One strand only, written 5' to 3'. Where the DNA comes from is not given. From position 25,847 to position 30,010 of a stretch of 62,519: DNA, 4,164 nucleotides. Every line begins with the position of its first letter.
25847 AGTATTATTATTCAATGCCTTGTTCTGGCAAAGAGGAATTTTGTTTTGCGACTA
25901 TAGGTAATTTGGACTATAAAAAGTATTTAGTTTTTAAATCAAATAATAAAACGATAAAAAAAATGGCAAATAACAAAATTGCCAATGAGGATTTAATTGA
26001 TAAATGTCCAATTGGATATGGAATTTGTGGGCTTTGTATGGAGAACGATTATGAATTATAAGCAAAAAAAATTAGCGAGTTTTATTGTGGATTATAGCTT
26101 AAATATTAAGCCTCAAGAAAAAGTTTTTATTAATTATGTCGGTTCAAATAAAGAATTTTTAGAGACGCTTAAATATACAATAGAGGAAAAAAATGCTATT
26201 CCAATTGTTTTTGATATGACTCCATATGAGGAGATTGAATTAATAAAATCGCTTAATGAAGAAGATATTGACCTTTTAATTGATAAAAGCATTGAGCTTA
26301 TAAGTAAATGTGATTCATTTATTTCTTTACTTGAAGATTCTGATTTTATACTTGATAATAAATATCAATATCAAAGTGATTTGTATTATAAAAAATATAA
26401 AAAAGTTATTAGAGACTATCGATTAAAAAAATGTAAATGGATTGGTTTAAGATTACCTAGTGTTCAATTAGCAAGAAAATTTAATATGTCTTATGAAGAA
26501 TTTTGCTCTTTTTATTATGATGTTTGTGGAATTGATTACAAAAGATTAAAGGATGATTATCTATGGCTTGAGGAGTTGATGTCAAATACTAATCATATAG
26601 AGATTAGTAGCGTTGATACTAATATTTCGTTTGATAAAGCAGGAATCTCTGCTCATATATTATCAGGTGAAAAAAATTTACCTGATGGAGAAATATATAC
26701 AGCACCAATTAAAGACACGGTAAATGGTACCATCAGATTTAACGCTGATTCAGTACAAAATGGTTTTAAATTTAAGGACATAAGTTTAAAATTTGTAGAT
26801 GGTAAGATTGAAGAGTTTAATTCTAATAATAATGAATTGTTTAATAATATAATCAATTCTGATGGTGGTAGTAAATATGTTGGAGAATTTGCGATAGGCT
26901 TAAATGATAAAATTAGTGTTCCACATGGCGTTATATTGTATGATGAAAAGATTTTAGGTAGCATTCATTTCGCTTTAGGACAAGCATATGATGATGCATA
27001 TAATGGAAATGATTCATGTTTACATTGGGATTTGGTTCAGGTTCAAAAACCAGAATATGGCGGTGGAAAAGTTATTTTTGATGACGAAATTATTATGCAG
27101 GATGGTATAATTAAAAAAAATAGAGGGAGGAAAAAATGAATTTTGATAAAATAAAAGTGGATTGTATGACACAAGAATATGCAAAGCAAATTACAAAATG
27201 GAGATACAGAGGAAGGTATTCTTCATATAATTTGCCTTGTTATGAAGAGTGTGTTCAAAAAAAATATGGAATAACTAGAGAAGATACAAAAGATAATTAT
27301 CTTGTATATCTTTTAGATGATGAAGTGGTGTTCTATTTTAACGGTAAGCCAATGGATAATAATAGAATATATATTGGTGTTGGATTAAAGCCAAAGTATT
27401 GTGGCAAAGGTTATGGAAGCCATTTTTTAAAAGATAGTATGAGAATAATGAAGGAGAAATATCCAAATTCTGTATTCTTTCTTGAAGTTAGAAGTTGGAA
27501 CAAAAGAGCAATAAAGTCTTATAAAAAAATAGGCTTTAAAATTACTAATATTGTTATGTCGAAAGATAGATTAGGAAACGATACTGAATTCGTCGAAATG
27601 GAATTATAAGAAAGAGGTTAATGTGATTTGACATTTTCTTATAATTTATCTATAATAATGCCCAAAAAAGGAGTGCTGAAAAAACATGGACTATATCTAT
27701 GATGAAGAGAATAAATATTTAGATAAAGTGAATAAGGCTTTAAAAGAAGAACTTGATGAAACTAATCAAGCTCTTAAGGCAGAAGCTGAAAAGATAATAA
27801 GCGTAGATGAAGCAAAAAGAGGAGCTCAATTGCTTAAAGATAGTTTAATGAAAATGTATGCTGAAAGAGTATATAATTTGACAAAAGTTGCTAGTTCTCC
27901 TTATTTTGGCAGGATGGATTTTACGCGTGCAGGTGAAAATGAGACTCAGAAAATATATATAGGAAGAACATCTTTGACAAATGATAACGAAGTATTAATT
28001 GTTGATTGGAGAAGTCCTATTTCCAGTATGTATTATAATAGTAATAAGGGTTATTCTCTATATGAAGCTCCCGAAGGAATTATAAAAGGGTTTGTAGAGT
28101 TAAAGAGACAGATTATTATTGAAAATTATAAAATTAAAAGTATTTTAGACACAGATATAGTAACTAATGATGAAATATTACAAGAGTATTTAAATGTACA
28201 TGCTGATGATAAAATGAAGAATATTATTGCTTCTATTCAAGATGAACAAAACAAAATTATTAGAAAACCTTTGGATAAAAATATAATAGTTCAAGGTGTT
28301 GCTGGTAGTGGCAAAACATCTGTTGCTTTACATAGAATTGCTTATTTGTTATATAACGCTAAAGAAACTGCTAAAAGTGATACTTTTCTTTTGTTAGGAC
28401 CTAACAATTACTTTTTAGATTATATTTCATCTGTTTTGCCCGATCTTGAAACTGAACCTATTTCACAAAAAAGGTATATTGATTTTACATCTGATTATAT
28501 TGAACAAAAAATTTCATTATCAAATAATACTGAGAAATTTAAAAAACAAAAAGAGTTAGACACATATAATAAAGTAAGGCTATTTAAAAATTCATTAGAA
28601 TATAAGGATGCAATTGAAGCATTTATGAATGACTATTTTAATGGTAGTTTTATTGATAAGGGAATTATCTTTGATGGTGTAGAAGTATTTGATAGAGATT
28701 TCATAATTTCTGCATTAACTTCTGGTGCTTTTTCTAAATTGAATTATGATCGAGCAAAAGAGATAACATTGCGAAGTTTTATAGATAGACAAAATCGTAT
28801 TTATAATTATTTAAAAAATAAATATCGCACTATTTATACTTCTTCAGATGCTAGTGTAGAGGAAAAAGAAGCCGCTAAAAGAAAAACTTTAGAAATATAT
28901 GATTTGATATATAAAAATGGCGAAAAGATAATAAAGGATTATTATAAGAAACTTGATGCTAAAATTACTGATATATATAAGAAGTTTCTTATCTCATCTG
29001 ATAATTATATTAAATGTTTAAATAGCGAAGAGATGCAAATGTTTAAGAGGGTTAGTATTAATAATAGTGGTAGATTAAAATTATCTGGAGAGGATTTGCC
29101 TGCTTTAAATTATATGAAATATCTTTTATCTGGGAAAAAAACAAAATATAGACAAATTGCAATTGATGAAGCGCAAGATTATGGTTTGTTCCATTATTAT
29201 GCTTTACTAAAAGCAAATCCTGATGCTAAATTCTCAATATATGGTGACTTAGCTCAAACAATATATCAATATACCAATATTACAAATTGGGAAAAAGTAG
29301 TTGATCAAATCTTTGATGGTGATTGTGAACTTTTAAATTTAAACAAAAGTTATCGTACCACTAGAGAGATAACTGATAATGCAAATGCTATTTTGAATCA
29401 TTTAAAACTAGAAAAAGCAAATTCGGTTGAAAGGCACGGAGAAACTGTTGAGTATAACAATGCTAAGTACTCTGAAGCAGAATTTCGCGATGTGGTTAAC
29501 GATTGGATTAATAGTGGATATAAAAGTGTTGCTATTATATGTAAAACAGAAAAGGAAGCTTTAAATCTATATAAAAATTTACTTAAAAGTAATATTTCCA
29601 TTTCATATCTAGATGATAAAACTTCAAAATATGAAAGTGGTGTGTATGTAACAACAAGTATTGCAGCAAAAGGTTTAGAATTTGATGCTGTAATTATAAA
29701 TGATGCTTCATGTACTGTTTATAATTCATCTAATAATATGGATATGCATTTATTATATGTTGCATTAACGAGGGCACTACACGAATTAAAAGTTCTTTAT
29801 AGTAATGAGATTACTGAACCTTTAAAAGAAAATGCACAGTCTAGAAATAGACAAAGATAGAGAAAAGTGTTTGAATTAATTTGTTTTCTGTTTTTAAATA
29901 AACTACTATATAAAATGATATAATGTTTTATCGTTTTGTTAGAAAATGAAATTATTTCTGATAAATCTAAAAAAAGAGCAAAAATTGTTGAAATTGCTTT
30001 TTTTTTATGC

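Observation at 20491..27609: Uncharacterised RiPP-like operon: 50-aa Cys/Trp-tailed peptide, three radical SAM proteins (four radical SAM modules), M29 aminopeptidase and GNAT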

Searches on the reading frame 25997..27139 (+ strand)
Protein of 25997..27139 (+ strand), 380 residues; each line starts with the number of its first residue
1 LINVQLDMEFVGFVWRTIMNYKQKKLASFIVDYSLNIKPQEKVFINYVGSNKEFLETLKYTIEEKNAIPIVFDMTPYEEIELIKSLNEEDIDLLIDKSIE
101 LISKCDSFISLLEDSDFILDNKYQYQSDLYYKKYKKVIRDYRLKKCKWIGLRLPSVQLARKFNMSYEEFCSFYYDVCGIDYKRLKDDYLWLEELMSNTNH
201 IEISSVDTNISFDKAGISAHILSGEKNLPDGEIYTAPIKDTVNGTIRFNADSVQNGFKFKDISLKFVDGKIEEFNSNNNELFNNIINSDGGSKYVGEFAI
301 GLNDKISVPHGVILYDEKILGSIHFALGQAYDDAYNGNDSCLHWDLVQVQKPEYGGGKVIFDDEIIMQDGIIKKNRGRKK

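Call 3: search_protein_families(library=pfam, proteins=[window:25997-27139:+], max_evalue=0.01)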
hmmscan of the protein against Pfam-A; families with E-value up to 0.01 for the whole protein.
window:25997-27139:+ (380 aa): 1 family
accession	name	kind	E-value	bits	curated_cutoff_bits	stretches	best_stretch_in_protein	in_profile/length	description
PF02073.20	Peptidase_M29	-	7.7e-36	124.2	27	1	22-348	4-382/406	Thermophilic metalloprotease (M29)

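Call 4: search_protein_families(library=ncbifam, proteins=[window:25997-27139:+], max_evalue=0.01)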
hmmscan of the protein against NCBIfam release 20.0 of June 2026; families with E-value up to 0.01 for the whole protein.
window:25997-27139:+ (380 aa): 0 families

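Call 39: search_solved_structures(query=window:26051-27136:+, max_evalue=0.001, show_alignments=1)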
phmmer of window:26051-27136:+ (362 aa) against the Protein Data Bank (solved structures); distinct sequences matched with E-value up to 0.001: 2.
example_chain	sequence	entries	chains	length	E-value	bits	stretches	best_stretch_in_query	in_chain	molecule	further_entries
1zjc_A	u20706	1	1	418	1.6e-09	40.7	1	208-316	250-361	aminopeptidase ampS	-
2ayi_A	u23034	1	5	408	3.6e-07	33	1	208-321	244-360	Aminopeptidase T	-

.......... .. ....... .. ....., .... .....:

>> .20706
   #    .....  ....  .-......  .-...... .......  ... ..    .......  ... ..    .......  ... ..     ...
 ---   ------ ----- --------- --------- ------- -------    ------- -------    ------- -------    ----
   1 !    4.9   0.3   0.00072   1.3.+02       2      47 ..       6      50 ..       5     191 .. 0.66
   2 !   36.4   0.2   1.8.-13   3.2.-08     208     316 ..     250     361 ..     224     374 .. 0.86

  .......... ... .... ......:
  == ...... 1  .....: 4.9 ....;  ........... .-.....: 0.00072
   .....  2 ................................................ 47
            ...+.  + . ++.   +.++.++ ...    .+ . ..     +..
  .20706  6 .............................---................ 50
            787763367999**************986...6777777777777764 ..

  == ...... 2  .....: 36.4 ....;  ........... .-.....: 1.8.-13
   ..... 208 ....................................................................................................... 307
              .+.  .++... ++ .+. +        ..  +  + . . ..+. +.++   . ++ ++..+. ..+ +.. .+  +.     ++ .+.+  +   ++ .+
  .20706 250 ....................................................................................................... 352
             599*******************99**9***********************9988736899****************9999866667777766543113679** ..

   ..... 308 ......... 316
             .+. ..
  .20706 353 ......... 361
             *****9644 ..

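Call 41: search_protein_families(library=padloc, proteins=[window:26051-27139:+], max_evalue=0.001)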
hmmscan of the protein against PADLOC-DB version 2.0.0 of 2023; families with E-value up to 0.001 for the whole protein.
window:26051-27139:+ (362 aa): 0 families

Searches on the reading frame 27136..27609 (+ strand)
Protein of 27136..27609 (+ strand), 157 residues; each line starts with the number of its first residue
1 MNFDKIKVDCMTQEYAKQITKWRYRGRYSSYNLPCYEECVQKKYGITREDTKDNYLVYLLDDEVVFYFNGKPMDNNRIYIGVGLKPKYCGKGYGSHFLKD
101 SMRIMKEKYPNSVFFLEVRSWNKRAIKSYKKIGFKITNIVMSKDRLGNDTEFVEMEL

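Call 3: search_protein_families(library=pfam, proteins=[window:27136-27609:+], max_evalue=0.01)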
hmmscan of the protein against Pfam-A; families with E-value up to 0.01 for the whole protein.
window:27136-27609:+ (157 aa): 4 families
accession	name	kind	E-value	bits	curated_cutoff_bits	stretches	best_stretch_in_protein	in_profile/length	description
PF00583.31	Acetyltransf_1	-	1.8e-11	44.8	20.7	1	27-134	12-116/116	Acetyltransferase (GNAT) family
PF13508.13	Acetyltransf_7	-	8.6e-06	26.5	27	1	53-135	3-83/84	Acetyltransferase (GNAT) domain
PF13302.13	Acetyltransf_3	-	0.00019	22.6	25.4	1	53-135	52-138/138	Acetyltransferase (GNAT) domain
PF08445.16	FR47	-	0.0036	17.7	22.1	1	82-136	27-79/86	FR47-like protein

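Call 4: search_protein_families(library=ncbifam, proteins=[window:27136-27609:+], max_evalue=0.01)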
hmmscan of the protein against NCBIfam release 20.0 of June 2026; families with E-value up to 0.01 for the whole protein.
window:27136-27609:+ (157 aa): 14 families
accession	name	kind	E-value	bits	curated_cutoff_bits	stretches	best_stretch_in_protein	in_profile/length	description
TIGR01575.1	rimI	equivalog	2.5e-11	43.9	86.4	1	50-139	29-117/132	ribosomal protein S18-alanine N-acetyltransferase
NF007025.1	PRK09491.1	equivalog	9.2e-07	28.9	173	1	79-138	65-123/145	ribosomal protein S18-alanine N-acetyltransferase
NF033151.0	AAC_6p_A10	exception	7.6e-06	26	400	1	85-139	103-157/178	AAC(6')-I family aminoglycoside 6'-N-acetyltransferase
NF053587.1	SpmdActasePaiA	equivalog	4.2e-05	23.4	250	1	69-137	87-150/172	spermidine/spermine N(1)-acetyltransferase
TIGR03448.1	mycothiol_MshD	equivalog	4.5e-05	22.9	163.1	1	78-137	231-288/294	mycothiol synthase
NF000507.1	AAC_6p_Ie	exception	5.5e-05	23.2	450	1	85-139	104-158/201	aminoglycoside N-acetyltransferase AAC(6')-Ie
TIGR03585.1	PseH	equivalog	0.00013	22.1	93.1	1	47-141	45-140/156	UDP-4-amino-4,6-dideoxy-N-acetyl-beta-L-altrosamine N-acetyltransferase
NF033693.0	AAC_6p_Ie_fam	exception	0.00014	22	340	1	85-138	104-157/179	AAC(6')-Ie family aminoglycoside N-acetyltransferase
NF000016.1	AAC_6p_Im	exception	0.00057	20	350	1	85-141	103-159/178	aminoglycoside N-acetyltransferase AAC(6')-Im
NF000225.3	AAC_6p_Strep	exception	0.0017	18.3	250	1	54-144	41-134/156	aminoglycoside 6'-N-acetyltransferase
NF007853.0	PRK10562.1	equivalog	0.0032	17.7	125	1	86-144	78-130/146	N-acetyltransferase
NF011709.0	PRK15130.1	equivalog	0.0034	17.2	218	1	82-141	88-147/186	spermidine N1-acetyltransferase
NF000360.1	sat4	exception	0.0041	17.2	380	1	54-139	73-158/180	streptothricin N-acetyltransferase Sat4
NF000487.1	stat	exception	0.0056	16.2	420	1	82-137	110-164/189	streptothricin N-acetyltransferase STAT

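Call 41: search_protein_families(library=padloc, proteins=[window:27136-27609:+], max_evalue=0.001)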
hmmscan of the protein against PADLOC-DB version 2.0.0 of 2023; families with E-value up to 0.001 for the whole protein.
window:27136-27609:+ (157 aa): 0 families

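Call 79: search_solved_structures(query=window:27136-27606:+, max_evalue=0.001)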
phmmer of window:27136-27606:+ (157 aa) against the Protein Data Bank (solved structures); distinct sequences matched with E-value up to 0.001: 10.
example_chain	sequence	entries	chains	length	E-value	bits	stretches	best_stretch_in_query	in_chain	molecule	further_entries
6yzz_A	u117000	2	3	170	6.9e-05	26.3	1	74-141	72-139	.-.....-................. 50 | Acyl-CoA N-acyltransferases (NAT) superfamily protein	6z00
4lx9_A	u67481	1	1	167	0.00017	25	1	80-142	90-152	ARCHAEAL AMINO-TERMINAL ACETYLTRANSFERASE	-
2x7b_A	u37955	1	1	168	0.00017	25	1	80-142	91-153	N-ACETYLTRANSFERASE SSO0209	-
4r3k_A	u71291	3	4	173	0.00019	24.9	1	80-142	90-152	Uncharacterized N-acetyltransferase SSO0209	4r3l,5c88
4qc6_A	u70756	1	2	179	0.00025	24.4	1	85-138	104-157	Bifunctional AAC/APH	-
7wx5_A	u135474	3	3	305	0.00034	24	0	81-138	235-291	N-acetyltransferase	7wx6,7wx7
2bei_A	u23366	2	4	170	0.00039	23.8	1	65-134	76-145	Diamine acetyltransferase 2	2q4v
3k9u_A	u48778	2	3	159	0.0004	23.8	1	13-138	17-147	PaiA Acetyltransferase | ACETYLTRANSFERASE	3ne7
3f0a_A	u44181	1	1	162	0.00042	23.7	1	13-138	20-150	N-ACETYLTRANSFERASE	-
3fix_A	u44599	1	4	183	0.00063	23.1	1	14-138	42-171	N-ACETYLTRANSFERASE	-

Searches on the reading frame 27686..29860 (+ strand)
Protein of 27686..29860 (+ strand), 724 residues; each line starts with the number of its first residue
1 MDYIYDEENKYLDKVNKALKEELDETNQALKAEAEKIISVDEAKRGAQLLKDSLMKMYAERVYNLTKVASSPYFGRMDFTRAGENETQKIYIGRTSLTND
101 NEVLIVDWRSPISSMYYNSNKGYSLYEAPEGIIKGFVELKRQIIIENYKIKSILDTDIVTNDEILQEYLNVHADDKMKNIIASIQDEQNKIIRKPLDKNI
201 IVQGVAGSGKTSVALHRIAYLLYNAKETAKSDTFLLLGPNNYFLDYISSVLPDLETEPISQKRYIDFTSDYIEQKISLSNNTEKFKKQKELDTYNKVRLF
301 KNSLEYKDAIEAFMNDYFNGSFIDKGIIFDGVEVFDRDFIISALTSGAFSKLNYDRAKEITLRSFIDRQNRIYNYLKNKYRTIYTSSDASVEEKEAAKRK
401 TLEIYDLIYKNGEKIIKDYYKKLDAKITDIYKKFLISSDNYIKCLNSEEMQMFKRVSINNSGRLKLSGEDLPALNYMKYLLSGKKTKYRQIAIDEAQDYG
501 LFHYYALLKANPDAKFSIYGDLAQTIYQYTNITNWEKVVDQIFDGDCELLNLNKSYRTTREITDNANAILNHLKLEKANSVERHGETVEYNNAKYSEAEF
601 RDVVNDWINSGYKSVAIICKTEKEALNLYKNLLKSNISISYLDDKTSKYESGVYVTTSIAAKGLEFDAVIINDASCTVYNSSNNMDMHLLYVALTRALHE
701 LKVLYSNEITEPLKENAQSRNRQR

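Call 3: search_protein_families(library=pfam, proteins=[window:27686-29860:+], max_evalue=0.01)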
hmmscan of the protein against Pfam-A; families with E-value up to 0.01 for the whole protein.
window:27686-29860:+ (724 aa): 8 families
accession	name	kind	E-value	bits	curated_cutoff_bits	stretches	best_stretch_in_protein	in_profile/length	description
PF13361.12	UvrD_C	-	1.1e-11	45.2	25.6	2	637-707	271-349/350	UvrD-like helicase C-terminal domain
PF13538.12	UvrD_C_2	-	2.2e-09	37.5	27.4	1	653-701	2-49/52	UvrD-like helicase C-terminal domain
PF01443.25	Viral_helicase1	-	2.1e-08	34.7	21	1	477-703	48-226/228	Viral superfamily 1 RNA helicase core domain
PF13245.12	AAA_19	-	8.8e-08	32.8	25.1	0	484-528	87-132/134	AAA domain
PF00580.27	UvrD-helicase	-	0.00011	22.4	23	1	185-227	2-43/271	UvrD/REP helicase N-terminal domain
PF13086.12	AAA_11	-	0.0014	18.9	27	1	184-288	2-107/257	AAA domain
PF09848.15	SLFN-g3_helicase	-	0.0028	17.4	24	0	199-246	3-46/354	Schlafen group 3, DNA/RNA helicase domain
PF00270.35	DEAD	-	0.0083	16.3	26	0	188-229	4-43/167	DEAD/DEAH box helicase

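Call 4: search_protein_families(library=ncbifam, proteins=[window:27686-29860:+], max_evalue=0.01)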
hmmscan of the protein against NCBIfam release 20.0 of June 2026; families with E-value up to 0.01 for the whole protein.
window:27686-29860:+ (724 aa): 10 families
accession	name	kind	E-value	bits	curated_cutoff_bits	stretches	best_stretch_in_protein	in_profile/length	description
NF041464.1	HelD_BACSU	equivalog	2e-129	432.8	419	1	40-715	65-773/779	RNA polymerase recycling motor HelD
NF041258.1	motor_HelR_2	exception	1.5e-49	168.9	1100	3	7-255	7-242/713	RNA polymerase recycling motor ATPase HelR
NF041254.1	motor_HelR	exception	1.4e-45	155.8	750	2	6-261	17-265/706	RNA polymerase recycling motor ATPase HelR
NF041465.1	HelD_MYCSM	equivalog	7.2e-42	143.4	1051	3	44-255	42-247/719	RNA polymerase recycling motor HelD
TIGR01075.1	uvrD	equivalog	3.6e-16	58.6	1144.45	3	479-637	200-367/715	DNA helicase II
NF008743.0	PRK11773.1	equivalog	6.8e-16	57.8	965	3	479-637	205-372/720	DNA helicase II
NF008276.0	PRK11054.1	equivalog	7.5e-09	34.6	543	1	185-237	198-247/684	DNA helicase IV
NF004066.1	PRK05580.1-3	equivalog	0.00018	19.9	813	1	137-228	207-302/788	primosomal protein N'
TIGR01447.1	recD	equivalog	0.00048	18.8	310.15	0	621-718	496-587/597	exodeoxyribonuclease V subunit alpha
NF003314.0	PRK04322.1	equivalog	0.0099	16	126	0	594-645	36-84/117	peptidyl-tRNA hydrolase Pth2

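Call 41: search_protein_families(library=padloc, proteins=[window:27686-29860:+], max_evalue=0.001)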
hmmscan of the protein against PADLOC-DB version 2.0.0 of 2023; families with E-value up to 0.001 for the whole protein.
window:27686-29860:+ (724 aa): 15 families
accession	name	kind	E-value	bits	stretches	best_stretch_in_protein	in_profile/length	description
PDLC01087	C3a187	-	7.7e-17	59.3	1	485-703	317-541/559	NERD+UvrD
PDLC00117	GajB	-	8e-16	55.6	2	484-649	215-386/604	UrvD helicase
PDLC00106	GajB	-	6.1e-15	52.7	2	480-626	198-347/577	UrvD helicase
PDLC00122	GajB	-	7.6e-15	52.8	3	485-644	160-317/502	UrvD helicase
PDLC00132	GajB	-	4.5e-13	46.7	2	485-599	212-327/625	UrvD helicase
PDLC04173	GajB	-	2e-10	38.3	1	654-710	419-467/471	-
PDLC00104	GajB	-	2.7e-10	37.6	0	646-708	497-566/574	UrvD helicase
PDLC00121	GajB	-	3.8e-09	33.6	1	488-639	203-360/565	UrvD helicase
PDLC00145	GajB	-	4e-09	33.7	1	481-571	200-290/572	UrvD helicase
PDLC00107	GajB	-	3.1e-08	30.7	1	413-639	146-373/587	UrvD helicase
PDLC00142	GajB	-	1.3e-06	25.2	0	488-592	216-321/583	UrvD helicase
PDLC00108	GajB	-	5.7e-05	20.2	0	657-708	360-417/445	UrvD helicase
PDLC04140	mad8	-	0.00014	19.5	0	195-254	25-70/314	mads_8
PDLC04205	HEC-01B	-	0.00023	18.9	1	484-580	107-199/213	-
PDLC00144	GajB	-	0.00043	17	0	654-719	469-534/559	UrvD helicase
